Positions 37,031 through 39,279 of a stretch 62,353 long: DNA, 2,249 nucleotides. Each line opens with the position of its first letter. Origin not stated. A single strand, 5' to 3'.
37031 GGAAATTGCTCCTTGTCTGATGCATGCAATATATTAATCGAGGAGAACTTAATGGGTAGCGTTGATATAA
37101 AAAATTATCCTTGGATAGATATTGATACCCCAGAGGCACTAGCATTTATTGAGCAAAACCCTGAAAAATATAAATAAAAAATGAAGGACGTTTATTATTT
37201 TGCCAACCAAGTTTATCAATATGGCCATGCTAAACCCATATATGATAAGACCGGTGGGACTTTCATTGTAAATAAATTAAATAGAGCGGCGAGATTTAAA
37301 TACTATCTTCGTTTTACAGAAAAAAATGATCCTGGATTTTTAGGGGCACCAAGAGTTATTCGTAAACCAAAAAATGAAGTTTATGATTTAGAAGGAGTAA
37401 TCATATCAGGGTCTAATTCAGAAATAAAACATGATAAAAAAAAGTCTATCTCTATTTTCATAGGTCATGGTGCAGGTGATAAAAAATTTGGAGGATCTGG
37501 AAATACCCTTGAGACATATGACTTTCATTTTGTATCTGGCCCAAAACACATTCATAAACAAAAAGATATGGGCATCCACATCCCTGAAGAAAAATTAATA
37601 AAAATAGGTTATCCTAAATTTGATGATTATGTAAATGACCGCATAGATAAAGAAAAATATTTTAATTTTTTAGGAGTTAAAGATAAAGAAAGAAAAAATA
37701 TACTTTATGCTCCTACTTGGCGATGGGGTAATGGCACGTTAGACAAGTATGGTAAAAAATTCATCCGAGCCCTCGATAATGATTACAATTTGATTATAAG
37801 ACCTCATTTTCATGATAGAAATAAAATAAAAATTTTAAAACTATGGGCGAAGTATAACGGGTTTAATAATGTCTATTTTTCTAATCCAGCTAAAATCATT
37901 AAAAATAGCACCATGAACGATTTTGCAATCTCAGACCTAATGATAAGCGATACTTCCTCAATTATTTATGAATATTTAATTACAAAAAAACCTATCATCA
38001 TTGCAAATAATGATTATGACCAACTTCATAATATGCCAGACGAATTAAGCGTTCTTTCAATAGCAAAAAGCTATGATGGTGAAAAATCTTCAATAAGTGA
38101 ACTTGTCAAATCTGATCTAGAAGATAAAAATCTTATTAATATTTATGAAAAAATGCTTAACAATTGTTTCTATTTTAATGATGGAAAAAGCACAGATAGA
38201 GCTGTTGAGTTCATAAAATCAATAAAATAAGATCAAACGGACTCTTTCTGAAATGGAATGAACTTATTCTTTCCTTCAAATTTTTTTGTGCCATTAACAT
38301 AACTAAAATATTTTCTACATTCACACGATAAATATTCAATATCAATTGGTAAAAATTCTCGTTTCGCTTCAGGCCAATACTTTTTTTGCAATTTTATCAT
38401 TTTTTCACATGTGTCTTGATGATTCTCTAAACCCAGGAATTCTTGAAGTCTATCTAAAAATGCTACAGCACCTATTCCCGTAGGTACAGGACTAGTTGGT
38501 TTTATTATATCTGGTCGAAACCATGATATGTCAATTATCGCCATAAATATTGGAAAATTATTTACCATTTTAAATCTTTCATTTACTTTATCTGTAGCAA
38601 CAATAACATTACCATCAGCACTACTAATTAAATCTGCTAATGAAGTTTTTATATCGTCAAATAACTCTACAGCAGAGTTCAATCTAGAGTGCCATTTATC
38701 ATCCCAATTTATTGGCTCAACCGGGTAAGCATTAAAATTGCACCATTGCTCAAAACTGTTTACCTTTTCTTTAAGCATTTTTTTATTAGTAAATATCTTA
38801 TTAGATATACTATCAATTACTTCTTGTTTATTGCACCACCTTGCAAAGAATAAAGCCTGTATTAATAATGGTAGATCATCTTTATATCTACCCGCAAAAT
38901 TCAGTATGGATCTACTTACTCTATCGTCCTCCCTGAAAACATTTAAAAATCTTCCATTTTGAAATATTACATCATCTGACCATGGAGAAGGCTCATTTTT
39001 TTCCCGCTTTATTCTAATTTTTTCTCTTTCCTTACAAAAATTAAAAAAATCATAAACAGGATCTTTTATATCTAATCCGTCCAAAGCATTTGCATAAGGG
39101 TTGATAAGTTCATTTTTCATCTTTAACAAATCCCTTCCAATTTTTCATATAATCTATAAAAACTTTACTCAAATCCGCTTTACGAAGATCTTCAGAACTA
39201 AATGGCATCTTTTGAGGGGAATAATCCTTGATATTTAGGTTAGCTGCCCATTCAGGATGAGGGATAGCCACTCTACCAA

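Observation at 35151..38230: MIPS, nucleotidyltransferase and TagF-like phosphotransferase: a possible CDP-inositol-dependent phospho-inositol transfer system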

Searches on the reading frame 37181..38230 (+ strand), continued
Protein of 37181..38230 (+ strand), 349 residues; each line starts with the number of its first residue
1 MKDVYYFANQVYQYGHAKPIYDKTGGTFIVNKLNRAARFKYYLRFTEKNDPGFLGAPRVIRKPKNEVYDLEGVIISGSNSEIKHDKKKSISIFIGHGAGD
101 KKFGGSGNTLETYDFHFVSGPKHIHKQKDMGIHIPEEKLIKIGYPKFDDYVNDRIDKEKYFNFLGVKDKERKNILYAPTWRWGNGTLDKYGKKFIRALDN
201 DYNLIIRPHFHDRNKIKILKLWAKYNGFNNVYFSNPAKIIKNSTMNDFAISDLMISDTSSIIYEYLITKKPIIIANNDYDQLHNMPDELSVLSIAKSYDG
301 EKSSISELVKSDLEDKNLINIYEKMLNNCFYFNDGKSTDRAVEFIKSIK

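Call 29: search_solved_structures(query=A2, max_evalue=0.001, show_alignments=3)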
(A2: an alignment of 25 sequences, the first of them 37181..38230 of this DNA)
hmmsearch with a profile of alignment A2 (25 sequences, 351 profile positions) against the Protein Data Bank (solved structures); distinct sequences matched with E-value up to 0.001: 1.
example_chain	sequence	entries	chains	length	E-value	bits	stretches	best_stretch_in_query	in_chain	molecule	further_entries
8va1_A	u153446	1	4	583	4.9e-09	39.1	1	117-344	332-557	Teichoic acid ribitol-phosphate polymerase TarL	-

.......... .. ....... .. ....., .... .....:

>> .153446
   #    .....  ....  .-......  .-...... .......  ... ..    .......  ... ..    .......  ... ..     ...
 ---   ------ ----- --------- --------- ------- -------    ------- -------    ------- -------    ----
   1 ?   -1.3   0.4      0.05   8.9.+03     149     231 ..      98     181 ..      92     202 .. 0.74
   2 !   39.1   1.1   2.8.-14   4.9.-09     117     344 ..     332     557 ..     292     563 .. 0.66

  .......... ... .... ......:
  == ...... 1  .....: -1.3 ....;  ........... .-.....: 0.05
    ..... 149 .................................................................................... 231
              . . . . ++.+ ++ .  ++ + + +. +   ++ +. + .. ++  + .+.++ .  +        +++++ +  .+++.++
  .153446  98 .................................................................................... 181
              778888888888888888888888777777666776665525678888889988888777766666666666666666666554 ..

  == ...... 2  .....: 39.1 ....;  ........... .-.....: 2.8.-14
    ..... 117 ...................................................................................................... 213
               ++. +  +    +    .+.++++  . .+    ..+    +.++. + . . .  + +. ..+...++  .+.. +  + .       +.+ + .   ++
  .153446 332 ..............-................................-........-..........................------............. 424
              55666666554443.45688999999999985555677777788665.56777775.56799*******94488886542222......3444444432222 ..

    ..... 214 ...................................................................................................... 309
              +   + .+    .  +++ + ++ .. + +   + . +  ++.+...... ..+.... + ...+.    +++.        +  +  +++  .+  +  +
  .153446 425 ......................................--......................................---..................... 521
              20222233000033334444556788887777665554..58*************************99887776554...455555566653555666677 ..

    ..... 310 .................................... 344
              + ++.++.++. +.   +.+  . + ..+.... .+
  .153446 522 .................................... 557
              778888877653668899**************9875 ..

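Call 30: find_related_loci(query=A2, collection=metagenome_contigs, flank=6000)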
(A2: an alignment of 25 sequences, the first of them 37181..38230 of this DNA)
Query A2 (349 aa) in metagenome_contigs; peptide patterns used: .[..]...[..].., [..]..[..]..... (x = any residue, [..] = any of these).
421 stretches matched a pattern; 138 encode a relative of the query (tblastn E <= 1e-3); the best 80 are kept; 80 distinct loci.
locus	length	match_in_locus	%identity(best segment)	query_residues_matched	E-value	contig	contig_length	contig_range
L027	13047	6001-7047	99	1-349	0e+0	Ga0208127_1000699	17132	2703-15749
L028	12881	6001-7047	99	1-349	0e+0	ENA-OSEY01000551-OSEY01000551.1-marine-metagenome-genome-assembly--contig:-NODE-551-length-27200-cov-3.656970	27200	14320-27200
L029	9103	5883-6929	94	1-349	0e+0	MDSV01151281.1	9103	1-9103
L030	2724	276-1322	89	1-349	0e+0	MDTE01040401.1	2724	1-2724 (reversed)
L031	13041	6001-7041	82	1-349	0e+0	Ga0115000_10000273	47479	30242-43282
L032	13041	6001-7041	82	1-349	0e+0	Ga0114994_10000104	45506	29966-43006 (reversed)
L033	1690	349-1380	82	1-344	0e+0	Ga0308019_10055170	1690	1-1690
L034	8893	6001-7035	81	1-344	0e+0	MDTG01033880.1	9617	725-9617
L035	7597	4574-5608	81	1-344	0e+0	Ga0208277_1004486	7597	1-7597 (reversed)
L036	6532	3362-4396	81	1-344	0e+0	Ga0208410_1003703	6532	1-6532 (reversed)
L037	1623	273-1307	80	1-344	0e+0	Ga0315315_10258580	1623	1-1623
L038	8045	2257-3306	71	1-348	4e-170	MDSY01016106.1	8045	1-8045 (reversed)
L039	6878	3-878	84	58-349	7e-168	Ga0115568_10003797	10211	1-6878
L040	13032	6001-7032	83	1-344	0e+0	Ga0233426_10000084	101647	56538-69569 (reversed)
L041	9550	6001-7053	67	1-349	3e-159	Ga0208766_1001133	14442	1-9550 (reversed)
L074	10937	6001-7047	58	3-348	1e-133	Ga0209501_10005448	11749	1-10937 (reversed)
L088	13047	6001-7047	54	1-348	6e-125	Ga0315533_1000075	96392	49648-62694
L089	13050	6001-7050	54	2-347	9e-124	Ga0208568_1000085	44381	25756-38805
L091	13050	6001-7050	54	2-347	1e-121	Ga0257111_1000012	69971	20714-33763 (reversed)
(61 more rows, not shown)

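Call 35: predict_structure(alignment_id=A2)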
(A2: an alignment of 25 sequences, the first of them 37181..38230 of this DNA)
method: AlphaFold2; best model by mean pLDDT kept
length: 349 residues; sequences in the alignment: 25
mean_pLDDT: 78.1   pTM: 0.80
mean pLDDT of the five models: 78.1, 75.0, 72.1, 71.8, 67.1
residues with pLDDT >= 90: 61; 70-90: 209; 50-70: 63; < 50: 16
segments of 3 or more residues with pLDDT < 50: 101-104, 181-184, 238-241, 253-255
pLDDT, mean of each block of 10 residues (from residue 1): 81 79 87 75 64 69 80 88 90 75 63 92 85 92 84 73 80 78 64 90 82 82 93 65 54 55 72 65 74 77 81 85 83 89 91
secondary structure, 60 per line:
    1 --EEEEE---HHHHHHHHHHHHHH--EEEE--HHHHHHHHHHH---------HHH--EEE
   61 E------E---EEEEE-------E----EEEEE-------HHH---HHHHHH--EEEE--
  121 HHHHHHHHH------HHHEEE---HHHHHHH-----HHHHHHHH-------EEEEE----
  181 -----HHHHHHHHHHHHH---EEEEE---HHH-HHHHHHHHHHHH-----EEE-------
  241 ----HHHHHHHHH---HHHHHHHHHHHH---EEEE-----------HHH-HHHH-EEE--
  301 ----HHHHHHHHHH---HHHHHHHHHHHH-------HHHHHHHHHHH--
elements in order: E3-7 H11-24 E27-30 H33-43 E58-61 E72-76 E89-93 H107-112 E115-118 H121-129 E139-141 H145-151 H157-164 E172-176 H186-198 E202-206 H214-225 E231-233 H245-253 H257-268 E272-275 H291-294 E296-298 H305-314 H318-329 H337-347

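Call 38: fold_search(model_id=the predicted structure, library=pdb)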
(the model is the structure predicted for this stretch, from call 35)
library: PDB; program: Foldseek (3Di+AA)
matches with E <= 10: 886; with E <= 0.001: 93
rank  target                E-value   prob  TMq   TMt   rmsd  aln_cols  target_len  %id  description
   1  3l7k_B                6.9e-10  1.00  0.60  0.53   6.6       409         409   15  Structure of the Wall Teichoic Acid Polymerase TagF, H444N + CDPG (15 minute soak) (released 2010-04-28)
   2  3l7j_C                2.1e-09  1.00  0.60  0.52   6.3       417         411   18  Structure of the Wall Teichoic Acid Polymerase TagF, H444N variant (released 2010-04-28)
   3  3l7j_B                2.2e-09  1.00  0.62  0.54   6.3       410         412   17  Structure of the Wall Teichoic Acid Polymerase TagF, H444N variant (released 2010-04-28)
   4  3l7i_A                2.3e-09  1.00  0.62  0.54   6.1       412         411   17  Structure of the Wall Teichoic Acid Polymerase TagF (released 2010-04-28)
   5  3l7k_D                2.3e-09  1.00  0.60  0.54   6.1       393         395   17  Structure of the Wall Teichoic Acid Polymerase TagF, H444N + CDPG (15 minute soak) (released 2010-04-28)
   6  3l7l_D                3.1e-09  1.00  0.61  0.54   6.0       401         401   16  Structure of the Wall Teichoic Acid Polymerase TagF, H444N + CDPG (30 minute soak) (released 2010-04-28)
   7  3l7j_D                3.5e-09  1.00  0.60  0.53   6.3       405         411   17  Structure of the Wall Teichoic Acid Polymerase TagF, H444N variant (released 2010-04-28)
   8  3l7m_D                4.1e-09  1.00  0.62  0.54   5.9       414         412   16  Structure of the Wall Teichoic Acid Polymerase TagF, H548A (released 2010-04-28)
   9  3l7m_A                6.2e-09  1.00  0.60  0.53   5.9       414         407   16  Structure of the Wall Teichoic Acid Polymerase TagF, H548A (released 2010-04-28)
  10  3l7j_A                6.5e-09  1.00  0.60  0.53   6.2       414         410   18  Structure of the Wall Teichoic Acid Polymerase TagF, H444N variant (released 2010-04-28)
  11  3l7m_B                7.3e-09  1.00  0.60  0.52   6.0       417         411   16  Structure of the Wall Teichoic Acid Polymerase TagF, H548A (released 2010-04-28)
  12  3l7i_D                4.6e-08  1.00  0.59  0.52   6.3       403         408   17  Structure of the Wall Teichoic Acid Polymerase TagF (released 2010-04-28)
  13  8b5q_B                1.0e-06  1.00  0.46  0.45   8.4       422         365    9  Crystal Structure of P. aeruginosa WaaG in complex with UMP (released 2023-10-04)
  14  8a0m_C                1.2e-06  1.00  0.59  0.22   6.5       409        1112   14  Capsular polysaccharide synthesis multienzyme in complex with capsular polymer fragment (released 2023-04-26)
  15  8b5s_B                3.7e-06  1.00  0.46  0.45   8.1       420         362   10  Crystal Structure of P. aeruginosa WaaG in complex with UDP-glucose (released 2023-10-04)
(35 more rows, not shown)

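Call 39: search_solved_structures(query=A2, max_evalue=10, show_alignments=5)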
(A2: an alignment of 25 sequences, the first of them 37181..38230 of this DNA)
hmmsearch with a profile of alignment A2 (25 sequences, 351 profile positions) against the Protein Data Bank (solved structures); distinct sequences matched with E-value up to 10: 1.
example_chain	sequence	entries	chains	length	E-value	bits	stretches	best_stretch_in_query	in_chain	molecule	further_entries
8va1_A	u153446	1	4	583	4.9e-09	39.1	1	117-344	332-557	Teichoic acid ribitol-phosphate polymerase TarL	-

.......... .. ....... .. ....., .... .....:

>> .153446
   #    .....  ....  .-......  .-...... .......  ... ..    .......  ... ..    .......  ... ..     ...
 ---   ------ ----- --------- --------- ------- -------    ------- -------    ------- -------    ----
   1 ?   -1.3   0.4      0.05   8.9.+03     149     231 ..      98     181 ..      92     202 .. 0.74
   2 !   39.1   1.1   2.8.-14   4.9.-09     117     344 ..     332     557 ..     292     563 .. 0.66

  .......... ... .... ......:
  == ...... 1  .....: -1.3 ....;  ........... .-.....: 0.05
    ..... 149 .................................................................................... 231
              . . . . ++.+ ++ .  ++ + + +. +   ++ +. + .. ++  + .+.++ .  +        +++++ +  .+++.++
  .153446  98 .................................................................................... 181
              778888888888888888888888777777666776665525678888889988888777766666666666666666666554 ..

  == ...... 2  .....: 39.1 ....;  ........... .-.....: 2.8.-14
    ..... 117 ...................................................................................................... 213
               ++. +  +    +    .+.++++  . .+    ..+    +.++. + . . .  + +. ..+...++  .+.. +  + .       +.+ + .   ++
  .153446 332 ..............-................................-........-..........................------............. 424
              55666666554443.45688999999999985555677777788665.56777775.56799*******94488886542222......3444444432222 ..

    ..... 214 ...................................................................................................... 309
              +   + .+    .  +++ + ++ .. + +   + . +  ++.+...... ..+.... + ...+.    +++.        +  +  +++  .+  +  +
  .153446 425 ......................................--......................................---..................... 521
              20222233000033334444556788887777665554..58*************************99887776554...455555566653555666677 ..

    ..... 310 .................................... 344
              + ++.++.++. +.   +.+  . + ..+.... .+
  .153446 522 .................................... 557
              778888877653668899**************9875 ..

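Call 46: search_protein_families(library=pfam, proteins=[L019:2287-3255:+, L019:3339-3914:+, L019:3950-5395:+, L088:3723-4853:+, L088:4962-5993:+, L089:3864-4889:+, L089:4950-5720:-, L091:5180-5845:+, L023:6218-6925:-, L074:4068-4973:+], max_evalue=0.001)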
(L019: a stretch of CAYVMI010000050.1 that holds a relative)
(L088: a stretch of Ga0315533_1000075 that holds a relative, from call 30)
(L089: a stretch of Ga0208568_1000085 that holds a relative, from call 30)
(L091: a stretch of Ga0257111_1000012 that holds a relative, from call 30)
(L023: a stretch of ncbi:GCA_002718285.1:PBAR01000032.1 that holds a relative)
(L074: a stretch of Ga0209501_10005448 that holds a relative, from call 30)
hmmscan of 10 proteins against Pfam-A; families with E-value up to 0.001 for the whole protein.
L019:2287-3255:+ (322 aa): 4 families
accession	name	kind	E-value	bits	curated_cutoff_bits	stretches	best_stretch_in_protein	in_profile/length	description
PF01370.27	Epimerase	-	2.2e-42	145.6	20.9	1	2-243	1-240/240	NAD dependent epimerase/dehydratase family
PF16363.11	GDP_Man_Dehyd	-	8.2e-19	68.7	27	1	3-292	1-299/332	GDP-mannose 4,6 dehydratase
PF01073.25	3Beta_HSD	-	6.7e-08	32.3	22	1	3-147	1-151/280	3-beta hydroxysteroid dehydrogenase/isomerase family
PF04321.23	RmlD_sub_bind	-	4.1e-06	26.5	27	1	2-281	3-252/287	RmlD substrate binding domain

L019:3339-3914:+ (191 aa): 2 families
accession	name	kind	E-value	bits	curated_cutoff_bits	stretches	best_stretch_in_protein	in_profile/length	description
PF13580.11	SIS_2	-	1.4e-28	100.1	27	1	22-148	11-138/138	SIS domain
PF01380.27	SIS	-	2.6e-07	31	25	1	109-168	49-108/131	SIS domain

L019:3950-5395:+ (481 aa): 3 families
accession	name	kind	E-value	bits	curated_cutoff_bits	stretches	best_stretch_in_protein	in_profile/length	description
PF00294.29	PfkB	-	7.1e-42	144.2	25.8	1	10-305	2-296/302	pfkB family carbohydrate kinase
PF01467.32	CTP_transf_like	-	4.4e-21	75.9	21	1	349-456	1-104/133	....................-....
PF08543.17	Phos_pyr_kin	-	1e-06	28.8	27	1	191-291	119-224/246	Phosphomethylpyrimidine kinase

L088:3723-4853:+ (376 aa): 4 families
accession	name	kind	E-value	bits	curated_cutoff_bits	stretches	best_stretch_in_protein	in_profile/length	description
PF00534.26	Glycos_transf_1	-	1.6e-33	116.1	26.4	1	187-350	2-169/172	Glycosyl transferases group 1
PF13692.12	Glyco_trans_1_4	-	6.2e-26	91.8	27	1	200-339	1-142/142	Glycosyl transferases group 1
PF13439.12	Glyco_transf_4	-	8.5e-09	36.1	28.5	1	91-178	72-166/170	Glycosyltransferase Family 4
PF20706.3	GT4-conflict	-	1.4e-08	34.6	26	1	197-310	194-316/385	Family 4 Glycosyltransferase in conflict systems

L088:4962-5993:+ (343 aa): 1 family
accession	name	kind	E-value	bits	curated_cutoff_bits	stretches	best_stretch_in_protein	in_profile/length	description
PF01075.23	Glyco_transf_9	-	8.5e-24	84.7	22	1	77-296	8-225/247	Glycosyltransferase family 9 (heptosyltransferase)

L089:3864-4889:+ (341 aa): 3 families
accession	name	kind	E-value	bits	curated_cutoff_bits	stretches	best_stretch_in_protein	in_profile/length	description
PF00535.33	Glycos_transf_2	-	2.7e-18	66.9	23.3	1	12-137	1-126/168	Glycosyl transferase family 2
PF13641.12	Glyco_tranf_2_3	-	3.7e-09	37.4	27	1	11-108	3-105/230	Glycosyltransferase like family 2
PF10111.15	Glyco_tranf_2_2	-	4.4e-06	26.8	27.3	1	20-106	11-99/276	Glycosyltransferase like family 2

L089:4950-5720:- (256 aa): 0 families

L091:5180-5845:+ (221 aa): 5 families
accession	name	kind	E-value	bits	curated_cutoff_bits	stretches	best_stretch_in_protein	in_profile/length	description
PF08241.18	Methyltransf_11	-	8.1e-10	39.7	21.2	1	41-131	1-90/95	Methyltransferase domain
PF13489.12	Methyltransf_23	-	8.5e-10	39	27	1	37-138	23-120/164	Methyltransferase domain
PF13649.12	Methyltransf_25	-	6.3e-08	33.7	27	1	40-128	1-93/97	Methyltransferase domain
PF08242.18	Methyltransf_12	-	1.1e-06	29.7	30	1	41-123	1-87/98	Methyltransferase domain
PF13847.12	Methyltransf_31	-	0.00086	19.4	27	0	39-134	6-107/145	Methyltransferase domain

L023:6218-6925:- (235 aa): 0 families

L074:4068-4973:+ (301 aa): 1 family
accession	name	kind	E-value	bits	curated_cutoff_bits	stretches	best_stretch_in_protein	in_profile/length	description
PF13578.12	Methyltransf_24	-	9.5e-16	59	26.3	1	153-255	2-104/105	Methyltransferase domain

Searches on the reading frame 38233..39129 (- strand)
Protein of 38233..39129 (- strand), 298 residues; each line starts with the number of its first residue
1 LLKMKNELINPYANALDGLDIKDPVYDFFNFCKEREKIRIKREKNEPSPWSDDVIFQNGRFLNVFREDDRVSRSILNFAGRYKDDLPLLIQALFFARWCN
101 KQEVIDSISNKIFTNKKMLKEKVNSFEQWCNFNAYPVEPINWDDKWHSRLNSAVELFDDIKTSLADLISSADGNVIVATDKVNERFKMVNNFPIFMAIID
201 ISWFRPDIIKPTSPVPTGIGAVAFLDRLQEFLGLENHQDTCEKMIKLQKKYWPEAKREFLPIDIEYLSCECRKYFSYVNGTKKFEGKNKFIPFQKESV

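Call 3: search_protein_families(library=pfam, proteins=[window:38233-39129:-], max_evalue=0.01)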
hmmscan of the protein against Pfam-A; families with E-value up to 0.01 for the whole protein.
window:38233-39129:- (298 aa): 1 family
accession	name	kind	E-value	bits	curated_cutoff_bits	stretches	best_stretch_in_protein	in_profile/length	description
PF18723.6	HMUDK_hel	-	2.1e-17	63.9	25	1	26-276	5-273/281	5-hmdU DNA kinase, helical domain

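Call 16: search_protein_families(library=ncbifam, proteins=[window:38233-39129:-], max_evalue=0.001)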
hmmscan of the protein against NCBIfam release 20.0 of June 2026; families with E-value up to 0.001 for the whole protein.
window:38233-39129:- (298 aa): 0 families

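Call 51: find_homologous_proteins(query=window:38233-39129:-, max_evalue=0.001)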
Query window:38233-39129:- (298 aa): 1532 proteins with E <= 0.001 among 2136 candidates; the best 120 are listed.
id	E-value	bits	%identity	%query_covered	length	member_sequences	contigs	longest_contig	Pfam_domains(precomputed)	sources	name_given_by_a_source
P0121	1.5e-191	653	97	99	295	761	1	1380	PF18723.7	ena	-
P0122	3.6e-164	563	83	98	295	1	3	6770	PF18723.7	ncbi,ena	-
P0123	5.0e-160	550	81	97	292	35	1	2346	PF18723.7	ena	-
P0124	2.3e-159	548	80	98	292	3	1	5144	PF18723.7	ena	-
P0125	8.1e-159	546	80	98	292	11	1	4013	PF18723.7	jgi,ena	-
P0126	5.6e-156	536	81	97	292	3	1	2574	PF18723.7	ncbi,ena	-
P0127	5.6e-154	530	78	98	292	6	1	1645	PF18723.7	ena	-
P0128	1.9e-140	485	71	98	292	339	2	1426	PF18723.7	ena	-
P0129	5.1e-137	474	71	98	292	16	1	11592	PF18723.7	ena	-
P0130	8.9e-136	470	70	96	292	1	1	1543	PF18723.7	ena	-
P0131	2.3e-135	469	70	96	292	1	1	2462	PF18723.7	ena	-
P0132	2.7e-135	469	71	97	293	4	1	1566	PF18723.7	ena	-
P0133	1.4e-133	463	70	97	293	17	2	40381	PF18723.7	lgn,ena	-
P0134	3.4e-130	452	66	97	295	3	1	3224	PF18723.7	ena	-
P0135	3.2e-129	449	68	95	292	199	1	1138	PF18723.7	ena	-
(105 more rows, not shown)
